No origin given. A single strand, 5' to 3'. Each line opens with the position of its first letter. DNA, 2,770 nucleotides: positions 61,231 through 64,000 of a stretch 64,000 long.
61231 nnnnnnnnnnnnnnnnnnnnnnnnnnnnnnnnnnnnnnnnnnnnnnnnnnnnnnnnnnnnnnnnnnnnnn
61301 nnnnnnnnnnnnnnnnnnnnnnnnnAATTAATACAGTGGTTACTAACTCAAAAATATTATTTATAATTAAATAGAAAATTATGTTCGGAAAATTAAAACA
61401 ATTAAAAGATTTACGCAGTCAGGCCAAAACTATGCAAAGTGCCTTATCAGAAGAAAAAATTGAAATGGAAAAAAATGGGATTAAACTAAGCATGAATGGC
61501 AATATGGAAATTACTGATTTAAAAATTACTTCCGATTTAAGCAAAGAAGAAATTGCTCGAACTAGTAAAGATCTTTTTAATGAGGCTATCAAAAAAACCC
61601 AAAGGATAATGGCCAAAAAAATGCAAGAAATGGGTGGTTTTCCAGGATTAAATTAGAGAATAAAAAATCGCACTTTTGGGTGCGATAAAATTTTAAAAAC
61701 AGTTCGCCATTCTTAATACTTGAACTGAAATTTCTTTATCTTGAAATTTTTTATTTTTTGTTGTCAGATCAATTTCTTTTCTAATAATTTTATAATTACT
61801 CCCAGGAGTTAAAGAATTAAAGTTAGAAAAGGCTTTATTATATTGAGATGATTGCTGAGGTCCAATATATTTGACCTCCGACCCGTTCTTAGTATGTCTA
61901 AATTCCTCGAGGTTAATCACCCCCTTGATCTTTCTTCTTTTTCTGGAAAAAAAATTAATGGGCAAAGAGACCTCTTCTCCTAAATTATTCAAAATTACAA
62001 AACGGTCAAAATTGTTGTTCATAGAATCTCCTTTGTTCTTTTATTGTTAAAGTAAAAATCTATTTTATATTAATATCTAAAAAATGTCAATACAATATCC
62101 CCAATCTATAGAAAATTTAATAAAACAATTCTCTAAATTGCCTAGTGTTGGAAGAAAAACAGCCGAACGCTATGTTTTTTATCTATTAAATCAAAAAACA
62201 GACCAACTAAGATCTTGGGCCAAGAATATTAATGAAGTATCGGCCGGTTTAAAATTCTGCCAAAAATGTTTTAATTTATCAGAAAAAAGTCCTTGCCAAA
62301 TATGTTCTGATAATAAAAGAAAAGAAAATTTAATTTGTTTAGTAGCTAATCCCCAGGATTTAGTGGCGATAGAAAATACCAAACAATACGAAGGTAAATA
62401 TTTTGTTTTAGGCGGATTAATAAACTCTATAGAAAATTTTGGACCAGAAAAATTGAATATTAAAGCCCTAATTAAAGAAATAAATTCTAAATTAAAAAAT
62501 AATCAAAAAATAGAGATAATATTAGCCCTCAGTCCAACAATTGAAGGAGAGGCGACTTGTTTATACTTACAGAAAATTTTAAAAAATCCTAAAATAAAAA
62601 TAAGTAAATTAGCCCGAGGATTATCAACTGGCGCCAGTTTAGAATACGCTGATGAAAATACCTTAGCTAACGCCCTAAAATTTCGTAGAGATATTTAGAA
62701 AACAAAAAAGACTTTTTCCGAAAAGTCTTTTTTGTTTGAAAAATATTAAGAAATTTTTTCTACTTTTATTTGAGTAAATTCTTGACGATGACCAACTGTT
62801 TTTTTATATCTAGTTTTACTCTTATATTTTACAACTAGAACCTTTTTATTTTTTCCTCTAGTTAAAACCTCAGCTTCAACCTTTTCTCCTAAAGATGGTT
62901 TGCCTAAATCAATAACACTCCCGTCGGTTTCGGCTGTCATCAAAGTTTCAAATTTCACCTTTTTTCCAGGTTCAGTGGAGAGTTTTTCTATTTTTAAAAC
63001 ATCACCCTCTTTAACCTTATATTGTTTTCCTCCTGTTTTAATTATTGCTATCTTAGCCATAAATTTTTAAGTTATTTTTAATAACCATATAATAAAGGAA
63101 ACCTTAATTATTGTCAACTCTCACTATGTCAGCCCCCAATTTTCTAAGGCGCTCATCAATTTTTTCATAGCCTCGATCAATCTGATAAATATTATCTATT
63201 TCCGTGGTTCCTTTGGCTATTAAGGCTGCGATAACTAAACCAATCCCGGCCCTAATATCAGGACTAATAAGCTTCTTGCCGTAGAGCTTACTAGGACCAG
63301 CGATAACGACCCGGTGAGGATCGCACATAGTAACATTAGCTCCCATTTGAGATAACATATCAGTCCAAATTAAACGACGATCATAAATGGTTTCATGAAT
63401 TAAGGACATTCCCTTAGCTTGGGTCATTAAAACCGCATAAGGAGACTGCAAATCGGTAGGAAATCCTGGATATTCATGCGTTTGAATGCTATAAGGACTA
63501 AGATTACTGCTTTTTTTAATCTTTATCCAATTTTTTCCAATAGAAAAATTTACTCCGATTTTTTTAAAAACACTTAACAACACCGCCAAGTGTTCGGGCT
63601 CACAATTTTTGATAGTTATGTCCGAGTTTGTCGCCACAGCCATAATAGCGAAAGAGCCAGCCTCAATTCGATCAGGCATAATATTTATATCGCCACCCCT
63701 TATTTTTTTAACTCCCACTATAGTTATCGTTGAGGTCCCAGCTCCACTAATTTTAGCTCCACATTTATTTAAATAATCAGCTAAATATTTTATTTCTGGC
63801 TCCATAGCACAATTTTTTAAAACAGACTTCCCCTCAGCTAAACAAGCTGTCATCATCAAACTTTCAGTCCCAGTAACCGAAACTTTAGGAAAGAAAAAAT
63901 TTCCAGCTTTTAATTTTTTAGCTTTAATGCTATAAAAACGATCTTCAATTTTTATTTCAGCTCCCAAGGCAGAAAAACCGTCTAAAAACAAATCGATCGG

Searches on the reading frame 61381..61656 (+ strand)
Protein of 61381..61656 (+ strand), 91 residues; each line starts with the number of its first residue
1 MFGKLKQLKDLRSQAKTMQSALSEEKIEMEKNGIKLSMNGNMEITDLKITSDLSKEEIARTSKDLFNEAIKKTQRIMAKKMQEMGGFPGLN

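Call 15: find_encoding_contigs(protein=window:61381-61656:+, flank=10000, max_places=10)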
Protein window:61381-61656:+ (91 aa): 4 contigs read that carry it; 4 places shown.
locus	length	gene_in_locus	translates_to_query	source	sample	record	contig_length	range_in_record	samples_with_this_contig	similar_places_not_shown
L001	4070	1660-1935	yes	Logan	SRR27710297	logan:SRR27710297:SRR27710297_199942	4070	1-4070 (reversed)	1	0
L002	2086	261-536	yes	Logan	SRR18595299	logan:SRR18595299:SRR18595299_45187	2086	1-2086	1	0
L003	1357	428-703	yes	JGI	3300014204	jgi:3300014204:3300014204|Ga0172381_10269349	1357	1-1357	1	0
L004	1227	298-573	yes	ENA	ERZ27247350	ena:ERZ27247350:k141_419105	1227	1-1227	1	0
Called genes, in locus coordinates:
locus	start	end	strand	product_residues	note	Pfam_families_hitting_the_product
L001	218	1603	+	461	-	PF00772:DnaB, PF03796:DnaB_C, PF13481:AAA_25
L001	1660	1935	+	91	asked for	PF02575:YbaB_DNA_bd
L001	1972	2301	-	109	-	-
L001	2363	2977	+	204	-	PF21176:RecR_HhH, PF02132:RecR_ZnF, PF01751:Toprim (weak), PF13662:Toprim_4, PF21175:RecR_C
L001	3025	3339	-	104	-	PF00829:Ribosomal_L21p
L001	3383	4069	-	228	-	?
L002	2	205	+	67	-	?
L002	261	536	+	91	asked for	PF02575:YbaB_DNA_bd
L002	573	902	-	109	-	-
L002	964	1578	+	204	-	PF21176:RecR_HhH, PF02132:RecR_ZnF, PF01751:Toprim (weak), PF13662:Toprim_4, PF21175:RecR_C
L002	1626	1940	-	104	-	PF00829:Ribosomal_L21p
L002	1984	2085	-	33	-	?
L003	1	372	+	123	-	?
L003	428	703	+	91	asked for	PF02575:YbaB_DNA_bd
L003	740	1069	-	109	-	-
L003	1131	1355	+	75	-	?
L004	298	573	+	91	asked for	PF02575:YbaB_DNA_bd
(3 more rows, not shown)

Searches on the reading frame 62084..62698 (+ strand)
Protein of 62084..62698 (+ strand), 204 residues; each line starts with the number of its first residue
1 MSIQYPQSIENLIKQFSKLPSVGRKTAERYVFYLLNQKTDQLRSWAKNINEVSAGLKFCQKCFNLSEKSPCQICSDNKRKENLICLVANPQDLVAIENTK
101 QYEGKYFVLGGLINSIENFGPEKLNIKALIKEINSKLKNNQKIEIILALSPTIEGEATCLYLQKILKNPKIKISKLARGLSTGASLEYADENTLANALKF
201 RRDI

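Call 13: find_encoding_contigs(protein=window:62084-62698:+, flank=10000, max_places=10)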
Protein window:62084-62698:+ (204 aa): 2 contigs read that carry it; 2 places shown.
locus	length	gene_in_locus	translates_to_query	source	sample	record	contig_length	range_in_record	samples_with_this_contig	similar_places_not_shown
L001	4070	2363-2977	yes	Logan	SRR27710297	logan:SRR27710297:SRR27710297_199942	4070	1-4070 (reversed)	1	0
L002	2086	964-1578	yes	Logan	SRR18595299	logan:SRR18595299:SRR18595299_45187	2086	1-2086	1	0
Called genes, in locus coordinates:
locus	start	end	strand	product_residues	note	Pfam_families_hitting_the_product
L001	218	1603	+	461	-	PF00772:DnaB, PF03796:DnaB_C, PF13481:AAA_25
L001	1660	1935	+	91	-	PF02575:YbaB_DNA_bd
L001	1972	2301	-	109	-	-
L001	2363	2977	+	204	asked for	PF21176:RecR_HhH, PF02132:RecR_ZnF, PF01751:Toprim (weak), PF13662:Toprim_4, PF21175:RecR_C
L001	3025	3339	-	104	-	PF00829:Ribosomal_L21p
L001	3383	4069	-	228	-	?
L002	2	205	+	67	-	?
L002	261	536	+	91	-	PF02575:YbaB_DNA_bd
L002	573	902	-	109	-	-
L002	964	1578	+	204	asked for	PF21176:RecR_HhH, PF02132:RecR_ZnF, PF01751:Toprim (weak), PF13662:Toprim_4, PF21175:RecR_C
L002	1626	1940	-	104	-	PF00829:Ribosomal_L21p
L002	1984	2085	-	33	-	?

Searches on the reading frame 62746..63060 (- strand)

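Call 52: search_protein_families(library=pfam, proteins=[window:62746-63060:-], max_evalue=0.00001)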
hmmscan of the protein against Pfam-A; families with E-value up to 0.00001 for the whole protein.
window:62746-63060:- (104 aa): 1 family
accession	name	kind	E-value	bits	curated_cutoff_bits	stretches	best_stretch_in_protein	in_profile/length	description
PF00829.26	Ribosomal_L21p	-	3.1e-31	108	27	1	4-103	2-99/99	Ribosomal prokaryotic L21 protein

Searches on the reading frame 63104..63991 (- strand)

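Call 35: search_protein_families(library=pfam, proteins=[window:63104-63991:-])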
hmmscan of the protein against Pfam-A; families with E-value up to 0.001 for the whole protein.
window:63104-63991:- (295 aa): 1 family
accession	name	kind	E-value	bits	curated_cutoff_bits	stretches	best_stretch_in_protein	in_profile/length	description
PF00275.25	EPSP_synthase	-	1.7e-57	195.5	22.8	1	2-282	125-417/417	EPSP synthase (3-phosphoshikimate 1-carboxyvinyltransferase)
